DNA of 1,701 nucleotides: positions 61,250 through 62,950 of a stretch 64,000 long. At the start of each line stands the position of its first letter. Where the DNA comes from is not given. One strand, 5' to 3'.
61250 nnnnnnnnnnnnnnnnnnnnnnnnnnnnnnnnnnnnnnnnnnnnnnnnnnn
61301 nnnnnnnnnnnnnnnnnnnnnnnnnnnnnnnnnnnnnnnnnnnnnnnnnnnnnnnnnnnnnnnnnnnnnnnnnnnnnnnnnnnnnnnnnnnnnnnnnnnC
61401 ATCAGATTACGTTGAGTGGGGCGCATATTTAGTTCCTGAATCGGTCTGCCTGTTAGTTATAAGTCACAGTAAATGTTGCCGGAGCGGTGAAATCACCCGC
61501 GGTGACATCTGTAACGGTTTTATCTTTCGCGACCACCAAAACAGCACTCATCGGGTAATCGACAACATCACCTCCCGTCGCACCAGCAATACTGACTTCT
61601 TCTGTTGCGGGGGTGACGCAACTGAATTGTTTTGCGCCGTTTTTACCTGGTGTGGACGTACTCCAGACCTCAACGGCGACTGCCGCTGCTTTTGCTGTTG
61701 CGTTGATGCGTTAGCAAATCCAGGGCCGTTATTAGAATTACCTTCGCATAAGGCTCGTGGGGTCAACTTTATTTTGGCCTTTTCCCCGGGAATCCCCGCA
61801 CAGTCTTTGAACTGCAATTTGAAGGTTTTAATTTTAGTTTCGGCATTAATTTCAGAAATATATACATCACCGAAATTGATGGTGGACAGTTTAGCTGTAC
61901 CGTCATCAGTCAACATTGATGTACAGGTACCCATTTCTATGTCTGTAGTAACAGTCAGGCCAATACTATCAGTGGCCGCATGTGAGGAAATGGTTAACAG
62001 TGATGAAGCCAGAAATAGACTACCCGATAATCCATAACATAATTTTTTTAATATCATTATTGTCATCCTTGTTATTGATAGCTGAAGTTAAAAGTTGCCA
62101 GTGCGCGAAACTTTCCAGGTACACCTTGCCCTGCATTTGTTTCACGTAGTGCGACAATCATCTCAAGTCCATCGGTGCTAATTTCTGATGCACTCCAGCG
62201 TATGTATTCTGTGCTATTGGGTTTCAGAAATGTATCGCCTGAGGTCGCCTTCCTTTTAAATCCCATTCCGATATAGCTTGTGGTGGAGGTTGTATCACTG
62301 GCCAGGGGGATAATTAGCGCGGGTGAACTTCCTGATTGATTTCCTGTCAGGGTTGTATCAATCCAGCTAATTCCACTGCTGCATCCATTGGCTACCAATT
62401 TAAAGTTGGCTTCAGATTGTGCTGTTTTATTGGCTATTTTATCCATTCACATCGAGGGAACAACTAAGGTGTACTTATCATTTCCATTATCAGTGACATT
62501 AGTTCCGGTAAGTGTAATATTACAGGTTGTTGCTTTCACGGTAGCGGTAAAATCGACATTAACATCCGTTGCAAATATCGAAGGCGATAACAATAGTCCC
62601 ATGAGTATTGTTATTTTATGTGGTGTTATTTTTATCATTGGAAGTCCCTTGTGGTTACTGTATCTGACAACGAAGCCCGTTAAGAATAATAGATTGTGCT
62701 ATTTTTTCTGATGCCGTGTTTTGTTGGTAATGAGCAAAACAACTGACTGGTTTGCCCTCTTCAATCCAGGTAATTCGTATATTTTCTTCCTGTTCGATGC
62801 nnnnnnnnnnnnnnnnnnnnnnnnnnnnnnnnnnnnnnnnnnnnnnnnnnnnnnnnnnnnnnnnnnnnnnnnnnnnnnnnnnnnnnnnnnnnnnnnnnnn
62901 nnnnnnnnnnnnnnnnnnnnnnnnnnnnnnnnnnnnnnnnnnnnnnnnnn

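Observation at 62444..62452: yadM is interrupted by an in-frame TGA between its signal-peptide part and mature domain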

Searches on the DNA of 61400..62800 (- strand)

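Call 3: search_dna_similar(query=window:61400-62700:-, collection=ecoli_genomes, mode=near, max_rows=30)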
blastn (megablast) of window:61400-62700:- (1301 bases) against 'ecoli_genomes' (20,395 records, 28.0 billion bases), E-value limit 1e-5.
Records with a match: 563; places in all: 563; records where one place covers at least 80% of the query: 560.
Genomes with a match: 563 of 5426; with a place that covers at least 80% of the query: 560. Places per genome that has any: lowest 1, median 1, highest 1. On chromosomes: 563 places; on plasmids: 0.
Best place of each record, by identity: >=99% 10; 95-99% 251; 90-95% 191; 80-90% 108; 60-80% 3.
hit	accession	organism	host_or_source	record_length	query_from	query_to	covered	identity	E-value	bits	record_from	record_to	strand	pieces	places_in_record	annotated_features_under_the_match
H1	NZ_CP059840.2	Escherichia coli strain E2348/69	Homo sapiens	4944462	1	1301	100%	100.0%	0e+0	2403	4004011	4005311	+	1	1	yadL: fimbrial-like protein YadL | fimbrial protein | outer membrane usher protein | fimbrial-like protein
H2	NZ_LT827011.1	Escherichia coli O127:H6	Homo sapiens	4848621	1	1301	100%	100.0%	0e+0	2403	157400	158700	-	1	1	yadL: fimbrial-like protein YadL | fimbrial protein | outer membrane usher protein | fimbrial-like protein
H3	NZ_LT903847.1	Escherichia coli O127:H6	Homo sapiens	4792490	1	1301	100%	100.0%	0e+0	2403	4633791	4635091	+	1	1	yadL: fimbrial-like protein YadL | fimbrial protein | outer membrane usher protein | fimbrial-like protein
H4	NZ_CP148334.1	Escherichia coli strain Z1323HEC0423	Homo sapiens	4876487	1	1301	100%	99.9%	0e+0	2398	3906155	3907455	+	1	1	yadL: fimbrial-like protein YadL | fimbrial protein | outer membrane usher protein | fimbrial-like protein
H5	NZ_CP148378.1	Escherichia coli strain Z1323HEC0067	Homo sapiens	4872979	1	1301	100%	99.9%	0e+0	2398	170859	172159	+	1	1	yadL: fimbrial-like protein YadL | fimbrial protein | outer membrane usher protein | fimbrial-like protein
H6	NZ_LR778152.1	Escherichia coli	water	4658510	1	1301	100%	99.9%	0e+0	2398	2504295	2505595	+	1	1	yadL: fimbrial-like protein YadL | fimbrial protein | outer membrane usher protein | fimbrial-like protein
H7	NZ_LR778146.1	Escherichia coli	soil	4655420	1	1301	100%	99.9%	0e+0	2398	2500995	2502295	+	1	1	yadL: fimbrial-like protein YadL | fimbrial protein | outer membrane usher protein | fimbrial-like protein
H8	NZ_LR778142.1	Escherichia coli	soil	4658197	1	1301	100%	99.9%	0e+0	2398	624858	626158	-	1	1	yadL: fimbrial-like protein YadL | fimbrial protein | outer membrane usher protein | fimbrial-like protein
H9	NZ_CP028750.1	Escherichia coli strain A25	monkey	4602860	1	1301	100%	99.8%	0e+0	2392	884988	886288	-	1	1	yadL: fimbrial-like protein YadL | fimbrial protein | outer membrane usher protein | fimbrial-like protein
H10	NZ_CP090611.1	Escherichia coli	pig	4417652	1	1301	100%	99.8%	0e+0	2392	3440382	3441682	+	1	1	yadL: fimbrial-like protein YadL | fimbrial protein | outer membrane usher protein | fimbrial-like protein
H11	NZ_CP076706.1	Escherichia coli O170:H18 strain CFIAFB20120266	missing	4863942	1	1301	100%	96.7%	0e+0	2165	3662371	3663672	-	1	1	yadL: fimbrial-like protein YadL | fimbrial protein | htrE: outer membrane usher protein | fimbrial-like protein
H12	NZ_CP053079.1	Escherichia coli strain K56-43-un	Homo sapiens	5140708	1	1301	100%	96.0%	0e+0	2115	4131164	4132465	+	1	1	yadL: fimbrial-like protein YadL | fimbrial protein | htrE: outer membrane usher protein | fimbrial-like protein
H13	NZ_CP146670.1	Escherichia coli strain MS 21-1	Homo sapiens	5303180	1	1301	100%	96.0%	0e+0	2115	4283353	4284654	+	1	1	yadL: fimbrial-like protein YadL | fimbrial protein | htrE: outer membrane usher protein | fimbrial-like protein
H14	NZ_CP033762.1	Escherichia coli strain FDAARGOS_536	Homo sapiens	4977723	1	1301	100%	95.9%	0e+0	2104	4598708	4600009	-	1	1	yadL: fimbrial-like protein YadL | fimbrial protein | htrE: outer membrane usher protein | fimbrial-like protein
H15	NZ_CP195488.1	Escherichia coli strain 21AR0173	Homo sapiens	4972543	1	1301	100%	95.9%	0e+0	2104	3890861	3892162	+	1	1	yadL: fimbrial-like protein YadL | fimbrial protein | htrE: outer membrane usher protein | fimbrial-like protein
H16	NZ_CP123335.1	Escherichia coli strain AREA_492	Homo sapiens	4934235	1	1301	100%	95.9%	0e+0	2104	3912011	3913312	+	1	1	yadL: fimbrial-like protein YadL | fimbrial protein | htrE: outer membrane usher protein | fimbrial-like protein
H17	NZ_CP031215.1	Escherichia coli strain Es_ST80_L1_NDM_10_2017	Homo sapiens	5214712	1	1301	100%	95.5%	0e+0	2082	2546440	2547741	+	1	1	yadL: fimbrial-like protein YadL | fimbrial protein | htrE: outer membrane usher protein | fimbrial-like protein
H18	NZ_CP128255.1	Escherichia coli strain T309.Ta3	Equus ferus caballus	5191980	1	1301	100%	95.5%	0e+0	2082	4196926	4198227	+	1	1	yadL: fimbrial-like protein YadL | fimbrial protein | htrE: outer membrane usher protein | fimbrial-like protein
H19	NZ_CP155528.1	Escherichia coli strain 3-72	Mus musculus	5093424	1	1301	100%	95.5%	0e+0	2082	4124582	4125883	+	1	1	yadL: fimbrial-like protein YadL | fimbrial protein | htrE: outer membrane usher protein | fimbrial-like protein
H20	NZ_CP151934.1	Escherichia coli strain 8178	Mus musculus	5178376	1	1301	100%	95.5%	0e+0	2082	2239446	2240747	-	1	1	yadL: fimbrial-like protein YadL | fimbrial protein | htrE: outer membrane usher protein | fimbrial-like protein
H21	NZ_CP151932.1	Escherichia coli strain 8178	Mus musculus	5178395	1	1301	100%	95.5%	0e+0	2082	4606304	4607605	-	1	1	yadL: fimbrial-like protein YadL | fimbrial protein | htrE: outer membrane usher protein | fimbrial-like protein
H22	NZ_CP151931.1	Escherichia coli strain 8178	Mus musculus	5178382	1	1301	100%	95.5%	0e+0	2082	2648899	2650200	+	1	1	yadL: fimbrial-like protein YadL | fimbrial protein | htrE: outer membrane usher protein | fimbrial-like protein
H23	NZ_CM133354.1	Escherichia coli strain DEF10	Mus musculus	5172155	1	1301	100%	95.5%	0e+0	2082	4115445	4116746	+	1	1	yadL: fimbrial-like protein YadL | fimbrial protein | htrE: outer membrane usher protein | fimbrial-like protein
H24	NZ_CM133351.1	Escherichia coli strain DEF2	Mus musculus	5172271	1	1301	100%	95.5%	0e+0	2082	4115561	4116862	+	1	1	yadL: fimbrial-like protein YadL | fimbrial protein | htrE: outer membrane usher protein | fimbrial-like protein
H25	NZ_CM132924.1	Escherichia coli strain FEA3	Mus musculus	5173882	1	1301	100%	95.5%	0e+0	2082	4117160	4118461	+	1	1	yadL: fimbrial-like protein YadL | fimbrial protein | htrE: outer membrane usher protein | fimbrial-like protein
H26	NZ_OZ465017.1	Escherichia coli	Homo sapiens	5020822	1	1301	100%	95.5%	0e+0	2082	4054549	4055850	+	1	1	yadL: fimbrial-like protein YadL | fimbrial protein | htrE: outer membrane usher protein | fimbrial-like protein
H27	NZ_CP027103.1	Escherichia coli strain RM14723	dog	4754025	1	1301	100%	95.5%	0e+0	2076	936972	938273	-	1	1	yadL: fimbrial-like protein YadL | fimbrial protein | outer membrane usher protein | fimbrial-like protein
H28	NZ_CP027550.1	Escherichia coli strain 2015C-4136CT1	Homo sapiens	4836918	1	1301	100%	95.5%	0e+0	2076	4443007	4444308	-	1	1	yadL: fimbrial-like protein YadL | fimbrial protein | htrE: outer membrane usher protein | fimbrial-like protein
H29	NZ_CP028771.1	Escherichia coli strain A3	Lesser long-eared bat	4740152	1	1301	100%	95.5%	0e+0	2076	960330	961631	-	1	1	yadL: fimbrial-like protein YadL | fimbrial protein | htrE: outer membrane usher protein | fimbrial-like protein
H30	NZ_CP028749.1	Escherichia coli strain A26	Lagorchestes hirsutus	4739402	1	1301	100%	95.5%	0e+0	2076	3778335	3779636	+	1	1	yadL: fimbrial-like protein YadL | fimbrial protein | htrE: outer membrane usher protein | fimbrial-like protein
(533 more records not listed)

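Call 5: get_annotated_region(hit=H1, flank=6000)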
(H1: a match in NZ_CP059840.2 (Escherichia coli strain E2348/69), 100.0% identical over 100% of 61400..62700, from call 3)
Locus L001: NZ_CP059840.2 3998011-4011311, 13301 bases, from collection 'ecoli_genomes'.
description: Escherichia coli strain E2348/69 chromosome, complete genome
organism: Escherichia coli strain E2348/69 (NCBI taxid 562)
replicon: chromosome; assembly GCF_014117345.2
host: Homo sapiens; source: stool; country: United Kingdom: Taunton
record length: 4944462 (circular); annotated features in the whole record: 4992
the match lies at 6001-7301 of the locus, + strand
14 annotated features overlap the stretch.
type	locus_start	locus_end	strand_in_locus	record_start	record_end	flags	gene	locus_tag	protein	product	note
CDS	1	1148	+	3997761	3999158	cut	pcnB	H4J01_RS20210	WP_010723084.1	polynucleotide adenylyltransferase PcnB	-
CDS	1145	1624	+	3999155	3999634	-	folK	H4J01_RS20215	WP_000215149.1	2-amino-4-hydroxy-6-hydroxymethyldihydropteridine diphosphokinase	-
CDS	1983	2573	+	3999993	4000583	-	-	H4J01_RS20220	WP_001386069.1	fimbrial protein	-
CDS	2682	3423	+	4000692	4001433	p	-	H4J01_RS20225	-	fimbrial chaperone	frameshifted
CDS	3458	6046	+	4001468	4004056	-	-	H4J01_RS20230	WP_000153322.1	outer membrane usher protein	-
CDS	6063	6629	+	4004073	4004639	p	-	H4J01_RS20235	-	fimbrial protein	internal stop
CDS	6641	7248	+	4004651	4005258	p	yadL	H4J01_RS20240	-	fimbrial-like protein YadL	frameshifted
CDS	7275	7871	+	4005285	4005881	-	-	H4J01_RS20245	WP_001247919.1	fimbrial-like protein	-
CDS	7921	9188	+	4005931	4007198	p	-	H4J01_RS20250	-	fimbrial-like adhesin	frameshifted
CDS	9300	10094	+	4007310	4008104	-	panB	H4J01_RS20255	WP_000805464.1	3-methyl-2-oxobutanoate hydroxymethyltransferase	-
CDS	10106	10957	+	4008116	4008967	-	panC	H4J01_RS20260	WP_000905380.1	pantoate--beta-alanine ligase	-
CDS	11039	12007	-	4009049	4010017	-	rpnC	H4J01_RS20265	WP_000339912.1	Rpn family recombination-promoting nuclease/putative transposase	-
CDS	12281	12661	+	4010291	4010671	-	panD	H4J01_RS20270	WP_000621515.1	aspartate 1-decarboxylase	-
CDS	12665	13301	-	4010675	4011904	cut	yadE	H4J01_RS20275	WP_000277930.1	polysaccharide deacetylase family protein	-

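Call 6: get_annotated_region(hit=H11, flank=6000)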
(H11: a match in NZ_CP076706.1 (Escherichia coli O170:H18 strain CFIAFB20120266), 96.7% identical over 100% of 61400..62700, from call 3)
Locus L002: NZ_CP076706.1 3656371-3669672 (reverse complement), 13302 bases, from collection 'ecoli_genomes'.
description: Escherichia coli O170:H18 strain CFIAFB20120266 chromosome, complete genome
organism: Escherichia coli O170:H18 strain CFIAFB20120266 (NCBI taxid 2848145)
replicon: chromosome; assembly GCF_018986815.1
host: -; source: missing; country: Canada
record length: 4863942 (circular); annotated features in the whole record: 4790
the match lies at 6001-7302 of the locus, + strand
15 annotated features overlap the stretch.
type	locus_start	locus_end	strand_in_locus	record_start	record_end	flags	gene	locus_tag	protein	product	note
CDS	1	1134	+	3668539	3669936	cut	pcnB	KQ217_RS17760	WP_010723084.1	polynucleotide adenylyltransferase PcnB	-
CDS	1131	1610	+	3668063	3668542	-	folK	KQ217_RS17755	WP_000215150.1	2-amino-4-hydroxy-6-hydroxymethyldihydropteridine diphosphokinase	-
CDS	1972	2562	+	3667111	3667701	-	-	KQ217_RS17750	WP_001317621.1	fimbrial protein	-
CDS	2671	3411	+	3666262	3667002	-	-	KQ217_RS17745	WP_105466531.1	fimbrial chaperone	-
CDS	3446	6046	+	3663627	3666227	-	htrE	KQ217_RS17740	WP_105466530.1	outer membrane usher protein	-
CDS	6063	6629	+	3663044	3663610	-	-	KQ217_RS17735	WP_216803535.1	fimbrial protein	-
CDS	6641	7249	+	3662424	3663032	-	yadL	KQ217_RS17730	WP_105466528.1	fimbrial-like protein YadL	-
CDS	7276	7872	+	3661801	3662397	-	-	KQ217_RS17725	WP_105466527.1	fimbrial-like protein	-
CDS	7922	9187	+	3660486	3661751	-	-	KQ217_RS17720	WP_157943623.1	fimbrial-like adhesin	-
CDS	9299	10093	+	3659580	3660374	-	panB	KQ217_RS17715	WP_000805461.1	3-methyl-2-oxobutanoate hydroxymethyltransferase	-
CDS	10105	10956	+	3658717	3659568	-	panC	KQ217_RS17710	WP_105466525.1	pantoate--beta-alanine ligase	-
CDS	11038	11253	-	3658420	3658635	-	-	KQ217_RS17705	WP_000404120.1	hypothetical protein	-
CDS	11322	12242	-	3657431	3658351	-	rpnC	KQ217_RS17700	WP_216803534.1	Rpn family recombination-promoting nuclease/putative transposase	-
CDS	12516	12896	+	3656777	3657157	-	panD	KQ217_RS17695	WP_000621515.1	aspartate 1-decarboxylase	-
CDS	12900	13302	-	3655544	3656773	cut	yadE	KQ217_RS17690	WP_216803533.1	polysaccharide deacetylase family protein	-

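Call 7: get_annotated_region(hit=H9, flank=6000)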
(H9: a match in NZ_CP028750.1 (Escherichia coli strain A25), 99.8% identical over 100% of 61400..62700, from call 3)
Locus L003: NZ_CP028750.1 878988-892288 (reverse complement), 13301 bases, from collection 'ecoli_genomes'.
description: Escherichia coli strain A25 chromosome, complete genome
organism: Escherichia coli strain A25 (NCBI taxid 562)
replicon: chromosome; assembly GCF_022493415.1
host: monkey; source: feces; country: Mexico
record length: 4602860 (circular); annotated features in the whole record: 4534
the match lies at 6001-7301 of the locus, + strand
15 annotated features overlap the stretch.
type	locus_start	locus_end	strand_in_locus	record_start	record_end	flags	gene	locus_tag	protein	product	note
CDS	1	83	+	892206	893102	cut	gluQRS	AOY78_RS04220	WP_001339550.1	tRNA glutamyl-Q(34) synthetase GluQRS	-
CDS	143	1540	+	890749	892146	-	pcnB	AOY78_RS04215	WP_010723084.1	polynucleotide adenylyltransferase PcnB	-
CDS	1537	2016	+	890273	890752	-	folK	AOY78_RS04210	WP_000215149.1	2-amino-4-hydroxy-6-hydroxymethyldihydropteridine diphosphokinase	-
CDS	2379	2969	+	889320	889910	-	-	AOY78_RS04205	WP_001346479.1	fimbrial protein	-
CDS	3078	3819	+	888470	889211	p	-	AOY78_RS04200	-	fimbrial chaperone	frameshifted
CDS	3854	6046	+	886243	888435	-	-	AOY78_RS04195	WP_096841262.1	outer membrane usher protein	-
CDS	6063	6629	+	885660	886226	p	-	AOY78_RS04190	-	fimbrial protein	internal stop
CDS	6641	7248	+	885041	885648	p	yadL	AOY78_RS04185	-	fimbrial-like protein YadL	frameshifted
CDS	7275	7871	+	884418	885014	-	-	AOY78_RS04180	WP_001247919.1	fimbrial-like protein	-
CDS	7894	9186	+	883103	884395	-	-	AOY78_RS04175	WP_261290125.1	fimbrial-like adhesin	-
CDS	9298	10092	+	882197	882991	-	panB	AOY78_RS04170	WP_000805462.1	3-methyl-2-oxobutanoate hydroxymethyltransferase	-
CDS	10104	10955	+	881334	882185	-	panC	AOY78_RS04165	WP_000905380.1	pantoate--beta-alanine ligase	-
CDS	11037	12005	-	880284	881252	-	rpnC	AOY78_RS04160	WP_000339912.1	Rpn family recombination-promoting nuclease/putative transposase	-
CDS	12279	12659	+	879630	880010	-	panD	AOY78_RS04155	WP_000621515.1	aspartate 1-decarboxylase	-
CDS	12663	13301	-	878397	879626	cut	yadE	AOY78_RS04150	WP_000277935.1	polysaccharide deacetylase family protein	-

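Call 10: search_dna_similar(query=window:62410-62460:-, collection=ecoli_genomes, mode=near, max_rows=40, max_evalue=0.001)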
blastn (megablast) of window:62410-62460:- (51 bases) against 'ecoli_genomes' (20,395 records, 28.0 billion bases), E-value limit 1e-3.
Records with a match: 375; places in all: 375; records where one place covers at least 80% of the query: 375.
Genomes with a match: 375 of 5426; with a place that covers at least 80% of the query: 375. Places per genome that has any: lowest 1, median 1, highest 1. On chromosomes: 375 places; on plasmids: 0.
Best place of each record, by identity: >=99% 10; 95-99% 365.
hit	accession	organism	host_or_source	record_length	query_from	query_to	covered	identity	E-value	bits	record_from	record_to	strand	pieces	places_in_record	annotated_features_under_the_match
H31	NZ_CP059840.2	Escherichia coli strain E2348/69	Homo sapiens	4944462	1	51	100%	100.0%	1e-17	95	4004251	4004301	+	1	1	fimbrial protein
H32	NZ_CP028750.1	Escherichia coli strain A25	monkey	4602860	1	51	100%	100.0%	1e-17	95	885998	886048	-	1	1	fimbrial protein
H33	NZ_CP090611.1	Escherichia coli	pig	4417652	1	51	100%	100.0%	1e-17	95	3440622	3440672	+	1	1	fimbrial protein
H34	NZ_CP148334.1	Escherichia coli strain Z1323HEC0423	Homo sapiens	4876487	1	51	100%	100.0%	1e-17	95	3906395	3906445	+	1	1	fimbrial protein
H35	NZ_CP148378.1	Escherichia coli strain Z1323HEC0067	Homo sapiens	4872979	1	51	100%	100.0%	1e-17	95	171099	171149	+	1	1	fimbrial protein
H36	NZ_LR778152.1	Escherichia coli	water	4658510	1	51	100%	100.0%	1e-17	95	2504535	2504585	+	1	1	fimbrial protein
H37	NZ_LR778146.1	Escherichia coli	soil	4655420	1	51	100%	100.0%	1e-17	95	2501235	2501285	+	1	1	fimbrial protein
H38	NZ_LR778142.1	Escherichia coli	soil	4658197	1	51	100%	100.0%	1e-17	95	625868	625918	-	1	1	fimbrial protein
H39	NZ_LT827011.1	Escherichia coli O127:H6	Homo sapiens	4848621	1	51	100%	100.0%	1e-17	95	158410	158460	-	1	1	fimbrial protein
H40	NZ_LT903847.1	Escherichia coli O127:H6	Homo sapiens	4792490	1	51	100%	100.0%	1e-17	95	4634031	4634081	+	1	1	fimbrial protein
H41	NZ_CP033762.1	Escherichia coli strain FDAARGOS_536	Homo sapiens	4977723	1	51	100%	98.0%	6e-16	90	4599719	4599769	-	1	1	fimbrial protein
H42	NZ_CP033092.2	Escherichia coli DSM 30083 = JCM 1649 = ATCC 11775 strain ...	-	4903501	1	51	100%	98.0%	6e-16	90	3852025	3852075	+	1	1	fimbrial protein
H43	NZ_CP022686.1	Escherichia coli Nissle 1917 strain Nissle 1917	Homo sapiens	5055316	1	51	100%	98.0%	6e-16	90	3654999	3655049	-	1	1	fimbrial protein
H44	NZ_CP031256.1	Escherichia coli strain M16807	Homo sapiens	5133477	1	51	100%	98.0%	6e-16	90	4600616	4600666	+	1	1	fimbrial protein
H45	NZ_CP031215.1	Escherichia coli strain Es_ST80_L1_NDM_10_2017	Homo sapiens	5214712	1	51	100%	98.0%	6e-16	90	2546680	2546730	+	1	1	fimbrial protein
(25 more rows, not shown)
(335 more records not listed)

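Call 14: get_annotated_region(hit=H10, flank=6000)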
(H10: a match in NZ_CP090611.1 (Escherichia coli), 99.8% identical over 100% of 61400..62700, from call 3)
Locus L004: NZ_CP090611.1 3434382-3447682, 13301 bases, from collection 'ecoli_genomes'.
description: Escherichia coli isolate DCE7 chromosome, complete genome
organism: Escherichia coli (NCBI taxid 562)
replicon: chromosome; assembly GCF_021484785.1
host: pig; source: lung; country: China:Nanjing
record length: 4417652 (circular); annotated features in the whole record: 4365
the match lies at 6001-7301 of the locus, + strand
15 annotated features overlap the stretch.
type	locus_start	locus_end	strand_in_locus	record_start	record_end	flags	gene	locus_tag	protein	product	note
CDS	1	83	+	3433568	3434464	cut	gluQRS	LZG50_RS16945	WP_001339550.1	tRNA glutamyl-Q(34) synthetase GluQRS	-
CDS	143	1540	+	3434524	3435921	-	pcnB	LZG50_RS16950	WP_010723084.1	polynucleotide adenylyltransferase PcnB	-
CDS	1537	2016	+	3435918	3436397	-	folK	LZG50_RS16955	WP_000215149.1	2-amino-4-hydroxy-6-hydroxymethyldihydropteridine diphosphokinase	-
CDS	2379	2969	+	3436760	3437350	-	-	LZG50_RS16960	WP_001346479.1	fimbrial protein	-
CDS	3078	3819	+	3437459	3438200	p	-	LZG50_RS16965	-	fimbrial chaperone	frameshifted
CDS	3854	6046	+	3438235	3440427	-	-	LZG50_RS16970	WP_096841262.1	outer membrane usher protein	-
CDS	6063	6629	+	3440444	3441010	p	-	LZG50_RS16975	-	fimbrial protein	internal stop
CDS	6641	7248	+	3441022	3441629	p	yadL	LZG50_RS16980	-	fimbrial-like protein YadL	frameshifted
CDS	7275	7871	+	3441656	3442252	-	-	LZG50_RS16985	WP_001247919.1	fimbrial-like protein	-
CDS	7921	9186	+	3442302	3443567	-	-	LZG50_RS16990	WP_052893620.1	fimbrial-like adhesin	-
CDS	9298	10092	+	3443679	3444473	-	panB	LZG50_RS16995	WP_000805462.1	3-methyl-2-oxobutanoate hydroxymethyltransferase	-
CDS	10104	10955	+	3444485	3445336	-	panC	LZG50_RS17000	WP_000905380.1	pantoate--beta-alanine ligase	-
CDS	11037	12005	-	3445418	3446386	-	rpnC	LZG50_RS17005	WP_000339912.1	Rpn family recombination-promoting nuclease/putative transposase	-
CDS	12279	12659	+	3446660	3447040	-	panD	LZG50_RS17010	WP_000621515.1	aspartate 1-decarboxylase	-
CDS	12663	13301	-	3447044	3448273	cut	yadE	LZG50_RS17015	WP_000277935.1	polysaccharide deacetylase family protein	-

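Call 15: get_annotated_region(hit=H6, flank=6000)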
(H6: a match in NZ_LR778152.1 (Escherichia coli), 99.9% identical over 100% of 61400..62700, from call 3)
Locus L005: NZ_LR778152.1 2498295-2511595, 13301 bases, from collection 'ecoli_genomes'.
description: Escherichia coli isolate SC477 chromosome 1
organism: Escherichia coli (NCBI taxid 562)
replicon: chromosome; assembly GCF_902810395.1
host: -; source: water; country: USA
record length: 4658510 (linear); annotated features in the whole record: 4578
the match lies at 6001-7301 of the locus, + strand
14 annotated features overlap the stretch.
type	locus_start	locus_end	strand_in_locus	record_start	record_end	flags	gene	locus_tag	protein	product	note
CDS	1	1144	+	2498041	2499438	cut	pcnB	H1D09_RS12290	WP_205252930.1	polynucleotide adenylyltransferase PcnB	-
CDS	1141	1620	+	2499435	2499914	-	folK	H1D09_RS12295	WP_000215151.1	2-amino-4-hydroxy-6-hydroxymethyldihydropteridine diphosphokinase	-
CDS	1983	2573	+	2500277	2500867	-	-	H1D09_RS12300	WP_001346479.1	fimbrial protein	-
CDS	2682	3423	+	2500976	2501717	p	-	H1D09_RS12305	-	fimbrial chaperone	frameshifted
CDS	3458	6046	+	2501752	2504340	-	-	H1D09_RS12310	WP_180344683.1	outer membrane usher protein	-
CDS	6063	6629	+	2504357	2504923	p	-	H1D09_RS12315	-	fimbrial protein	internal stop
CDS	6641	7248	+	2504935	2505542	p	yadL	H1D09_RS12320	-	fimbrial-like protein YadL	frameshifted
CDS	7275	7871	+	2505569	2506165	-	-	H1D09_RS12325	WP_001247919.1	fimbrial-like protein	-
CDS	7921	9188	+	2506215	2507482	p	-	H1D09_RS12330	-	fimbrial-like adhesin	frameshifted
CDS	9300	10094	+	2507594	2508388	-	panB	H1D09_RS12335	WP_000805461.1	3-methyl-2-oxobutanoate hydroxymethyltransferase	-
CDS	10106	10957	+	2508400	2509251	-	panC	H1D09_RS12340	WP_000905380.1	pantoate--beta-alanine ligase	-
CDS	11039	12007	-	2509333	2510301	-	rpnC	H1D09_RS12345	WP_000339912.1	Rpn family recombination-promoting nuclease/putative transposase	-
CDS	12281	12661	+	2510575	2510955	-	panD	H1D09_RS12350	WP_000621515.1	aspartate 1-decarboxylase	-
CDS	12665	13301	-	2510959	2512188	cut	yadE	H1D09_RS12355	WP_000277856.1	polysaccharide deacetylase family protein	-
